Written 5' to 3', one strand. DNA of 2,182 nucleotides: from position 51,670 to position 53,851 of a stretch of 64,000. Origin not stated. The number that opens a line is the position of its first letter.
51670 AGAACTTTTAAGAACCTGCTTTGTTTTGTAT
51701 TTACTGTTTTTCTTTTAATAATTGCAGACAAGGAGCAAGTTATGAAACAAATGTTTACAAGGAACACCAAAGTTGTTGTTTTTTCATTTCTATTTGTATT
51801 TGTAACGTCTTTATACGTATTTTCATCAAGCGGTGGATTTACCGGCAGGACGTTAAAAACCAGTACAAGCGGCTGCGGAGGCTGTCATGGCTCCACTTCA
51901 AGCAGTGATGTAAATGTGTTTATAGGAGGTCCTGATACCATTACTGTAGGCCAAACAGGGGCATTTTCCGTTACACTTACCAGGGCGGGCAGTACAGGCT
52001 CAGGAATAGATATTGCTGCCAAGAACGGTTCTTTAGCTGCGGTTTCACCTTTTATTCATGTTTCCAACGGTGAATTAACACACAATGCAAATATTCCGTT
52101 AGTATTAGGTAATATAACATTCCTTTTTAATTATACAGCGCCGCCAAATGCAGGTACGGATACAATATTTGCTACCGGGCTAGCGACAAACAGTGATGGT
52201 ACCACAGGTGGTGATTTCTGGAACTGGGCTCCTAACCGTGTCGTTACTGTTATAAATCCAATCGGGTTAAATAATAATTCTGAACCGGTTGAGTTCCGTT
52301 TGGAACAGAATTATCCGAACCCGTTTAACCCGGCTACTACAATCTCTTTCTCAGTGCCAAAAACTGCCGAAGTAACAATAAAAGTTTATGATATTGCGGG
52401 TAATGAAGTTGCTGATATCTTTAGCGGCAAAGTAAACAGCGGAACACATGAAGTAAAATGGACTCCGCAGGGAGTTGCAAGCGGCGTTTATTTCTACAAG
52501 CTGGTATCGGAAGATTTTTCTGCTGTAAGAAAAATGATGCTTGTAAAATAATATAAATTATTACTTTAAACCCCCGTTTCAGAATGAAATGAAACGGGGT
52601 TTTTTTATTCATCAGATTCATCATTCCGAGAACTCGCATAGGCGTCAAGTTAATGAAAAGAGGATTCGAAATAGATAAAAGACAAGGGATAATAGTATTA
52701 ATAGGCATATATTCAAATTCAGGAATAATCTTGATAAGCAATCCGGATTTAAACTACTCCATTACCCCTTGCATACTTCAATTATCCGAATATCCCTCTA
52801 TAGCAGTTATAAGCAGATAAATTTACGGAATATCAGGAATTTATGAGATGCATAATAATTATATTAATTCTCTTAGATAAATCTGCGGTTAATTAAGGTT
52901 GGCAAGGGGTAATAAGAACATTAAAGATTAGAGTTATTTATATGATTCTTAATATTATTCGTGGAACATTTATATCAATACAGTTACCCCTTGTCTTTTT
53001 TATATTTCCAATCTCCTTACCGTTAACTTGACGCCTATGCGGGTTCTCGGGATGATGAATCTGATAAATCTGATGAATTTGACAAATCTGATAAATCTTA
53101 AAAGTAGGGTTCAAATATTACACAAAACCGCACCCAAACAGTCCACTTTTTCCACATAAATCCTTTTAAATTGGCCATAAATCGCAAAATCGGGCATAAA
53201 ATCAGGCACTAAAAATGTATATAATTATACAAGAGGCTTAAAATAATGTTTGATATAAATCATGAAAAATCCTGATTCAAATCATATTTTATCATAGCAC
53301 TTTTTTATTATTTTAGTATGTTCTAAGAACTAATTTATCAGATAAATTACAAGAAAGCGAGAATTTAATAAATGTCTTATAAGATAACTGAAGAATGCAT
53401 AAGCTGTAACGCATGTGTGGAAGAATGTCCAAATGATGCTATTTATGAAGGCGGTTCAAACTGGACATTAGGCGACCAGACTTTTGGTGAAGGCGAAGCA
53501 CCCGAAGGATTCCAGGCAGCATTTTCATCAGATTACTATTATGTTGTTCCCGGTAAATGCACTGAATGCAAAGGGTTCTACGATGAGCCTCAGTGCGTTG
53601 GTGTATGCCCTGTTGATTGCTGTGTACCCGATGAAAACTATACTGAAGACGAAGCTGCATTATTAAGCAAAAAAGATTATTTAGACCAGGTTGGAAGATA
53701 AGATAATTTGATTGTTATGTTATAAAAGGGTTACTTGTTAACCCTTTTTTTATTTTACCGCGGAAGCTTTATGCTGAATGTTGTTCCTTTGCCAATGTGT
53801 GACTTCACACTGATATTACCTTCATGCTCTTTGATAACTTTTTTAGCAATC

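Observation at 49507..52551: Haem proteins carrying T9SS sorting domains: a 9-haem cytochrome and a CGGCH protein apparently exported by type IX secretion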

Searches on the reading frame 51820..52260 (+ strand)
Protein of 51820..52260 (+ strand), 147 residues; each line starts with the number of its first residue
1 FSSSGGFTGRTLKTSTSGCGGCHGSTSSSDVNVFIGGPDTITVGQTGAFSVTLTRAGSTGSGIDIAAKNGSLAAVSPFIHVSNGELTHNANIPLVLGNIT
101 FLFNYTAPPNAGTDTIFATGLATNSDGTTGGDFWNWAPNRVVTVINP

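Call 40: find_homologous_proteins(query=window:51820-52260:+)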
Query window:51820-52260:+ (147 aa): 3 proteins with E <= 0.001 among 44 candidates.
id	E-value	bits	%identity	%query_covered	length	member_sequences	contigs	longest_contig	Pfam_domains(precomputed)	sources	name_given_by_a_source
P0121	3.9e-47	178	59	97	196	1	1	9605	-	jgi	jgi:hypothetical protein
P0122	1.3e-46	176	57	100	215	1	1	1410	-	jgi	jgi:hypothetical protein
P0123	8.0e-30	122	49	98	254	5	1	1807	PF18962.8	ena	-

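Call 53: search_protein_representatives(protein=window:51820-52260:+)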
Query: 147 residues. Proteins with E-value up to 0.001 (for the whole library): 1062; up to 1e-10: 299; up to 1e-30: 9. The best 150 are listed.
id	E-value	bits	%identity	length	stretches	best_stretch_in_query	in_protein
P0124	4.0e-42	159.9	59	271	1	1-147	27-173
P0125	4.0e-39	150.1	53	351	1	1-146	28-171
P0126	2.3e-38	147.7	45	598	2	2-147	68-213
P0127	5.1e-38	146.6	50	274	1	3-147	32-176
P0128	2.9e-34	134.4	50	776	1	1-145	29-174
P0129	2.4e-33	131.4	46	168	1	3-140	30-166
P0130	1.1e-32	129.3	48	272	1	1-147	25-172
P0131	1.8e-32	128.6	47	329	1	2-145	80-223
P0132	6.8e-31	123.4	43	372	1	6-144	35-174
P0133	1.3e-29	119.3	46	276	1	1-146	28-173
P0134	7.9e-29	116.7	45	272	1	4-146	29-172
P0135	4.0e-28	114.5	43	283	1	3-144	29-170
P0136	4.2e-28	114.4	52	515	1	3-144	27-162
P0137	1.2e-27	112.9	44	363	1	2-144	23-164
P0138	1.4e-27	112.7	46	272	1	6-144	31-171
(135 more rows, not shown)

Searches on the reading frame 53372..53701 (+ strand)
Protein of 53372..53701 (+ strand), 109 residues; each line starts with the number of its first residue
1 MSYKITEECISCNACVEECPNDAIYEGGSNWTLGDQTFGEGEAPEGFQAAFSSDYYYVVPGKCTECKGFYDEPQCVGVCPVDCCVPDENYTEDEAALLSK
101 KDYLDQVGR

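Call 44: search_protein_families(library=pfam, proteins=[window:53372-53701:+], max_evalue=0.001)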
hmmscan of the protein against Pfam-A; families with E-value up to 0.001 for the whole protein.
window:53372-53701:+ (109 aa): 7 families
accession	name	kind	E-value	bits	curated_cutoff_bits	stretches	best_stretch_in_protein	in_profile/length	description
PF00037.32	Fer4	-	1e-07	31.9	21.1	1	4-25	3-24/24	4Fe-4S binding domain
PF13187.11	Fer4_9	-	1.1e-07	32.2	27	2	8-82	1-50/52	4Fe-4S dicluster domain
PF12838.12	Fer4_7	-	2.6e-07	31.5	27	1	9-83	2-52/52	4Fe-4S dicluster domain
PF13237.11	Fer4_10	-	1.7e-06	28.3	25.5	1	4-25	4-27/53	4Fe-4S dicluster domain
PF12797.12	Fer4_2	-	5.4e-06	26.5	24.5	0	6-20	7-21/22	4Fe-4S binding domain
PF12800.12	Fer4_4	-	0.00028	21.4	24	1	6-21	1-16/17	4Fe-4S binding domain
PF12798.12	Fer4_3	-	0.00094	20.3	27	0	9-23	1-15/15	4Fe-4S binding domain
